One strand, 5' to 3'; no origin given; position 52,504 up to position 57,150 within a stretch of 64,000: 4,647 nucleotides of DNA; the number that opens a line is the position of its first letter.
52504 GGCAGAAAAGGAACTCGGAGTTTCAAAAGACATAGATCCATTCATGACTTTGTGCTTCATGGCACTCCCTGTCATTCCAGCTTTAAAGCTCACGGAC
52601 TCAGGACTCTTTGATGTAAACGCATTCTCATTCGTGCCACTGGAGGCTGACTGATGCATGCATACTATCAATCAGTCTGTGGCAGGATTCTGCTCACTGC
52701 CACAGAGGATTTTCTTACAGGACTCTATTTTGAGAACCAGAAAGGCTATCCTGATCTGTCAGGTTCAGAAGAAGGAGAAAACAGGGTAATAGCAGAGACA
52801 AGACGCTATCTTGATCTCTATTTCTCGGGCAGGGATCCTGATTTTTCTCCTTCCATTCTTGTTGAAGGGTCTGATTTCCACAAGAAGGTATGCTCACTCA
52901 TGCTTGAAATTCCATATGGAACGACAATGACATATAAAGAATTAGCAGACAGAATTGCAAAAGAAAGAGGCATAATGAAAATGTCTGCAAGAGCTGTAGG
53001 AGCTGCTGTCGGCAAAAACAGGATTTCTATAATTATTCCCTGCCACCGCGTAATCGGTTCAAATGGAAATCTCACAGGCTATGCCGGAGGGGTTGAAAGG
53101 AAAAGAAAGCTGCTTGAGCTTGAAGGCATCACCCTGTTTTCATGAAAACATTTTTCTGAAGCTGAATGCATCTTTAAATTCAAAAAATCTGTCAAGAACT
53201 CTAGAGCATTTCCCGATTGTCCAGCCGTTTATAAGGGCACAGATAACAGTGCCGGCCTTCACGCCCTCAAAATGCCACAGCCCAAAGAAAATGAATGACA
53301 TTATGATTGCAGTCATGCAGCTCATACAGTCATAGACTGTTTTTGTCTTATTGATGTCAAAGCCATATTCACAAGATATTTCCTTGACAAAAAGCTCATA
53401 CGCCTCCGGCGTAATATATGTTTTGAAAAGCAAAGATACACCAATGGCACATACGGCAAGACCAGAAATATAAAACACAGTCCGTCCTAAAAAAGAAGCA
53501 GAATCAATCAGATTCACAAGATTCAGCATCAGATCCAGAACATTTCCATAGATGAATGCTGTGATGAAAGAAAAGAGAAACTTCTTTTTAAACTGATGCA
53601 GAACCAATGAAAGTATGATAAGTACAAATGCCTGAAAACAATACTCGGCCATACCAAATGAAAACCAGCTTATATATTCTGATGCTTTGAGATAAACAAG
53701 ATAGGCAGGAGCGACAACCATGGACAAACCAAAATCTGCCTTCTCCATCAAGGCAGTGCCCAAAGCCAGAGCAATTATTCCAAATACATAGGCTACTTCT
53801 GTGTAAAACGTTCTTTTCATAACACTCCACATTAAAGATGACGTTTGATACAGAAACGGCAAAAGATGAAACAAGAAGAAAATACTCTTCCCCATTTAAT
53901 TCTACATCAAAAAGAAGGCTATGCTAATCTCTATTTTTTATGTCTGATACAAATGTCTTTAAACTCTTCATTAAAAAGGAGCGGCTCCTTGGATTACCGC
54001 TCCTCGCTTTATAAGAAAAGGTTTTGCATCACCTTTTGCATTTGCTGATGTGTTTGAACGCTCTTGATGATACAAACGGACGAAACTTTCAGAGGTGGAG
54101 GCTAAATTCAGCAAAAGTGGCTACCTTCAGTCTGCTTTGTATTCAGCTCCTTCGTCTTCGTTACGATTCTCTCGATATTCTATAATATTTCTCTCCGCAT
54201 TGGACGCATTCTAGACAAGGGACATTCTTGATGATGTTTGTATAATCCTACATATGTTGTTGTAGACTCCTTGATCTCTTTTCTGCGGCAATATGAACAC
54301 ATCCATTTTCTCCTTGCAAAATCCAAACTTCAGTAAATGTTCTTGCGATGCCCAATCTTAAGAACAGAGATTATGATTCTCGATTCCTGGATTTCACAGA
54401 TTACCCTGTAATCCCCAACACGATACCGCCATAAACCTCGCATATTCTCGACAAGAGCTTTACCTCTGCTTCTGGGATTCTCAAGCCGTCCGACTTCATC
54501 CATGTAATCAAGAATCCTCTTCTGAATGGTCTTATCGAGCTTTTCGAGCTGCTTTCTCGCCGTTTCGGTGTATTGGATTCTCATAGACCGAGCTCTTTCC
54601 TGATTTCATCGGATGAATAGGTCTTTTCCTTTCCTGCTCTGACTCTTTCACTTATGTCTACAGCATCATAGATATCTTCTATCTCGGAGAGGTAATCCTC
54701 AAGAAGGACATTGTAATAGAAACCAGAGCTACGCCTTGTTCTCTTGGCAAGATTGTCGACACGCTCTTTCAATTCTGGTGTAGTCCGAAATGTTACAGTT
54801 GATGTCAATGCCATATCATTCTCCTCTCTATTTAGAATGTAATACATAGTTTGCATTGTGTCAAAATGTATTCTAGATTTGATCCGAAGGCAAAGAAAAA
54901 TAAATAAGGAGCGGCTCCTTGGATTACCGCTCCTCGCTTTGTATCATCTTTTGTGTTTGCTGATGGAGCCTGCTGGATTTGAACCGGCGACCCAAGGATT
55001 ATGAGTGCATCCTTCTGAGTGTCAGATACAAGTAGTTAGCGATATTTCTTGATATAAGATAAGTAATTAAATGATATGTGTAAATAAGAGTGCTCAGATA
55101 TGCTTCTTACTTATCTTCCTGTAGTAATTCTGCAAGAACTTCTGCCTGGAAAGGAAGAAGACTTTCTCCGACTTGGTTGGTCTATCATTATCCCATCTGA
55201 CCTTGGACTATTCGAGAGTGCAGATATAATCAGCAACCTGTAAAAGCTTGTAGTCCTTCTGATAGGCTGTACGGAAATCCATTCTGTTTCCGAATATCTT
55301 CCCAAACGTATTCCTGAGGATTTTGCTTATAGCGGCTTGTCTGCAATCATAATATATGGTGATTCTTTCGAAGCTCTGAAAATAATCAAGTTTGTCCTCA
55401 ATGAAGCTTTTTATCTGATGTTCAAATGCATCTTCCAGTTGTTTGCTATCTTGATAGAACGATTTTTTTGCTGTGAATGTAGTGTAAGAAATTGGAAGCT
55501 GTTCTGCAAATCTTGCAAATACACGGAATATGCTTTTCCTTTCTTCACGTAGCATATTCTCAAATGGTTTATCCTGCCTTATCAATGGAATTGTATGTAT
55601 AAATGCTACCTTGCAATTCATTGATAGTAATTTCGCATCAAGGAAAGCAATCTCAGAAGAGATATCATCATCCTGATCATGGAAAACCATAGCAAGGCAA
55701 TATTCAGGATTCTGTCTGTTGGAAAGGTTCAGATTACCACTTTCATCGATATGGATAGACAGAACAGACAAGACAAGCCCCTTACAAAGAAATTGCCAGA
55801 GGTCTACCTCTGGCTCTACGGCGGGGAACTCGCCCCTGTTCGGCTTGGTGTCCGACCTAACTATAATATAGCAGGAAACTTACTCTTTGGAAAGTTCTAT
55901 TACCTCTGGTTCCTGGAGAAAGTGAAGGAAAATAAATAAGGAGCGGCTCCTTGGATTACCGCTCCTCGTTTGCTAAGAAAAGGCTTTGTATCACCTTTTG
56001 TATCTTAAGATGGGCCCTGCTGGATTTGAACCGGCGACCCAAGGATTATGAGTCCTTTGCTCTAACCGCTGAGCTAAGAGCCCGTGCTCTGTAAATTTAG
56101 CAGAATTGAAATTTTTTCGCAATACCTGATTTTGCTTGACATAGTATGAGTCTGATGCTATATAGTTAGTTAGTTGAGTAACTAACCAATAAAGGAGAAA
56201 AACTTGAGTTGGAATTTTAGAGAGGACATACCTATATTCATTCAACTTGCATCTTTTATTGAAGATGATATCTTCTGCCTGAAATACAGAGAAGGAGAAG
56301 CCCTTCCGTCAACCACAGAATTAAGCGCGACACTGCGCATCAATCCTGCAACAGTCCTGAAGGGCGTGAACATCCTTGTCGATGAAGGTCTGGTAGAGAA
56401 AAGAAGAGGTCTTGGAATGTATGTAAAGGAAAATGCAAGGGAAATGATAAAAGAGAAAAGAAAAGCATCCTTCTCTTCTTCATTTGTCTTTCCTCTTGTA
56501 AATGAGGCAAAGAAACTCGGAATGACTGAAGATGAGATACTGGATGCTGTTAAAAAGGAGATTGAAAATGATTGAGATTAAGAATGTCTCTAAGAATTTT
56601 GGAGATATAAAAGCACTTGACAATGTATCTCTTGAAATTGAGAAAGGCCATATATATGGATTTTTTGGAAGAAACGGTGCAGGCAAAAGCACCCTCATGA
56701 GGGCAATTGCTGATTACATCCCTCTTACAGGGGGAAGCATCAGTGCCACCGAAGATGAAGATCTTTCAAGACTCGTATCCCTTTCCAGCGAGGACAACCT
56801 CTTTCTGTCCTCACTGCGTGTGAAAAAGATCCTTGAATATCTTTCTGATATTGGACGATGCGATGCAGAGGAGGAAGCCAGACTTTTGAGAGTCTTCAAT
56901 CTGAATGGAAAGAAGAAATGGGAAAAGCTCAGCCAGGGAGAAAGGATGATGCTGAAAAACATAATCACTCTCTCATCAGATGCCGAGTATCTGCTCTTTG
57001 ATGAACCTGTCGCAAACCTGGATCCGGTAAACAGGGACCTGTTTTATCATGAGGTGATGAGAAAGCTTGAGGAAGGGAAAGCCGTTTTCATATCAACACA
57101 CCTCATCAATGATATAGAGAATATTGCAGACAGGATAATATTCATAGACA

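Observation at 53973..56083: tRNA-Met locus carries three direct copies of its own 3' flank, bracketing two ~1 kb single-module cassettes with no recombinase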

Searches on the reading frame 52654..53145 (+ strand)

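Call 6: search_protein_families(library=pfam, proteins=[window:52654-53145:+], max_evalue=0.01)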
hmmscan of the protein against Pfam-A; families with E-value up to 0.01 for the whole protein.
window:52654-53145:+ (163 aa): 2 families
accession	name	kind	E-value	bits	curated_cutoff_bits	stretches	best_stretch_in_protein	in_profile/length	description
PF01035.26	DNA_binding_1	-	2.8e-32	110.8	27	1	74-159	1-81/81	6-O-methylguanine DNA methyltransferase, DNA binding domain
PF02870.21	Methyltransf_1N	-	3.4e-07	31.1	21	1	2-65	3-66/71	6-O-methylguanine DNA methyltransferase, ribonuclease-like domain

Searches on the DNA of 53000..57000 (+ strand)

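Call 27: search_rna_families(source=window, start=53000, end=57000, threshold=evalue, max_evalue=1)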
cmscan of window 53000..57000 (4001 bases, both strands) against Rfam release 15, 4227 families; matches with E-value up to 1: 4.
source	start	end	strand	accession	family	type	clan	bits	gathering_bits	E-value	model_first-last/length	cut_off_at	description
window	56011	56083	-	RF00005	tRNA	Gene; tRNA;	CL00001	65.7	29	3e-13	1-71/71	no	tRNA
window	56010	56083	+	RF04354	Plastid-ycf2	Cis-reg;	-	32.9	65.7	0.00036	1-75/75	no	Plastid-ycf2 5UTR RNA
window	53957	54075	-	RF00566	SNORA35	Gene; snRNA; snoRNA; HACA-box;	CL00034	25.7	39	0.064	1-129/129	no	Small nucleolar RNA SNORA35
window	56397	56493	-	RF01456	VrrA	Gene; antisense;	-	22.9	50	0.98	1-140/140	no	Vibrio regulatory RNA of OmpA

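Call 76: search_dna_similar(query=window:53900-56100:+, collection=phages, mode=distant, max_rows=10)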
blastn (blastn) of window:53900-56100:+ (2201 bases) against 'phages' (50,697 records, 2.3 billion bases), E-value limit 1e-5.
Records with a match: 579; places in all: 585; records where one place covers at least 80% of the query: 0.
Best place of each record, by identity: 80-90% 513; 60-80% 66.
By first word of the organism name: Stx2a-converting 124; Escherichia 122; Salmonella 83; Pseudomonas 52; Klebsiella 31; Stx2-converting 25; Enterobacteria 24; Acinetobacter 19; Stx2c-converting 17; Aeromonas 16; and 29 more.
By host as written in the record: - 197; Pseudomonas aeruginosa 24; Escherichia coli O157:H7 18; Escherichia coli 18; Salmonella enterica 18; Klebsiella pneumoniae 15; Pseudomonas aeruginosa PAO1 9; Acinetobacter baumannii 8; and 177 more.
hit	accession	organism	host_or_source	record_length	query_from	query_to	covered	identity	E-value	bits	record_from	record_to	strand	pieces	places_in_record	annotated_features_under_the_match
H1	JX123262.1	Aeromonas phage CC2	Aeromonas hydrophila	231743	2090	2179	4%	75.5%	9e-6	60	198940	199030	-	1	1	hypothetical protein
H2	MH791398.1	Aeromonas phage Asswx_1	Aeromonas salmonicida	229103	2090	2179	4%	75.5%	9e-6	60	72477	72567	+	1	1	hypothetical protein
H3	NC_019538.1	Aeromonas phage CC2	Aeromonas hydrophila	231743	2090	2179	4%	75.5%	9e-6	60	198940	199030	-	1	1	hypothetical protein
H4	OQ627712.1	Acinetobacter phage AB1I1M-1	Acinetobacter baumannii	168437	2098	2177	4%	82.5%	8e-13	82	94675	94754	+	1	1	tRNA-Met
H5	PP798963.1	Acinetobacter phage AB1I1L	Acinetobacter baumannii (Acibaumc1)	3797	2098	2177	4%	82.5%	8e-13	82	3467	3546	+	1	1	record has no annotation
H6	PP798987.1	Acinetobacter phage AB1I1P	Acinetobacter baumannii (Acibaumc1)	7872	2098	2177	4%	82.5%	8e-13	82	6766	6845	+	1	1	record has no annotation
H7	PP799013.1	Acinetobacter phage AB1I1T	Acinetobacter baumannii (Acibaumc1)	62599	2098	2177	4%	82.5%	8e-13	82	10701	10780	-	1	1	tRNA-Met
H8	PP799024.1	Acinetobacter phage AB2I2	Acinetobacter baumannii (Acibaumc2)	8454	2098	2177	4%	82.5%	8e-13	82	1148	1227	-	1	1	tRNA-Met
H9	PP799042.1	Acinetobacter phage AB2I3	Acinetobacter baumannii (Acibaumc2)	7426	2098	2177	4%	82.5%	8e-13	82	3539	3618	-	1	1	tRNA-Met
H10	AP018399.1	Xanthomonas phage XacN1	Xanthomonas citri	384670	2114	2197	4%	78.6%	2e-8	68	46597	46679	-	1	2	tRNA-Ile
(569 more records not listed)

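Call 77: search_dna_similar(query=window:53900-56100:+, collection=plasmids, mode=distant, max_rows=10)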
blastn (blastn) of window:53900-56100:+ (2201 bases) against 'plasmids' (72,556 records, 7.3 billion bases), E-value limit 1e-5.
Records with a match: 218; places in all: 226; records where one place covers at least 80% of the query: 0.
Best place of each record, by identity: 80-90% 146; 60-80% 72.
By first word of the organism name: Escherichia 151; Salmonella 8; Burkholderia 5; Sinorhizobium 5; Klebsiella 4; Serratia 4; Enterobacter 3; Pantoea 3; Kitasatospora 3; Shigella 3; and 25 more.
By predicted mobility (MOB-suite, as given by PLSDB): non-mobilizable 204; conjugative 8; mobilizable 6.
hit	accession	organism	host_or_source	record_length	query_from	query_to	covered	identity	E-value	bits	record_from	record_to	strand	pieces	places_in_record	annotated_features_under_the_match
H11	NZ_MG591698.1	Escherichia coli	Homo sapiens,feces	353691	2094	2187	4%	76.6%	4e-9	72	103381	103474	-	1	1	none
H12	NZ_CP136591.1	Aeromonas veronii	cell culture,spleen of prussian carp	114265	2112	2185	3%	86.7%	6e-14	88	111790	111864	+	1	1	none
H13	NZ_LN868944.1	Salmonella enterica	Homo sapiens,feces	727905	2112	2187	3%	84.2%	7e-13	84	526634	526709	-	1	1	none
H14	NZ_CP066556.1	Enterobacter hormaechei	Genomic DNA,zoo environmental surface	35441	2112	2187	3%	84.2%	7e-13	84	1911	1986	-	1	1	none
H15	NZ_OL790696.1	Escherichia coli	-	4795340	2112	2187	3%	82.9%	3e-11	80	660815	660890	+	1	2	none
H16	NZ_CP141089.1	Escherichia coli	Homo sapiens,Infected Human Urine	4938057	2112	2187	3%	82.9%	3e-11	80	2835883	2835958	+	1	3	none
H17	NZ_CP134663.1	Escherichia coli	Larus michahellis,bacteria,cloaca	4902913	2112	2187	3%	82.9%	3e-11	80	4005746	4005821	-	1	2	none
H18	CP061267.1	Escherichia coli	Sheep,cell culture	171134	2101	2178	4%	80.0%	2e-8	71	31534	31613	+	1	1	none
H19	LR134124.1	Klebsiella aerogenes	not available: to be reported later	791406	2112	2187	3%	81.6%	4e-10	75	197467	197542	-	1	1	none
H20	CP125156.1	Klebsiella pneumoniae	-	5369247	2112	2187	3%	81.6%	4e-10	75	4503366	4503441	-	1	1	none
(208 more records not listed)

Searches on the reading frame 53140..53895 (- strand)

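Call 6: search_protein_families(library=pfam, proteins=[window:53140-53895:-], max_evalue=0.01)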
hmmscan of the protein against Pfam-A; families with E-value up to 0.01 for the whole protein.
window:53140-53895:- (251 aa): 1 family
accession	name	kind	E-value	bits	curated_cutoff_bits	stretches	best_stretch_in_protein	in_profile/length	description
PF19700.5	DUF6198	-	6.3e-14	52.6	27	1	27-240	5-211/217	Family of unknown function (DUF6198)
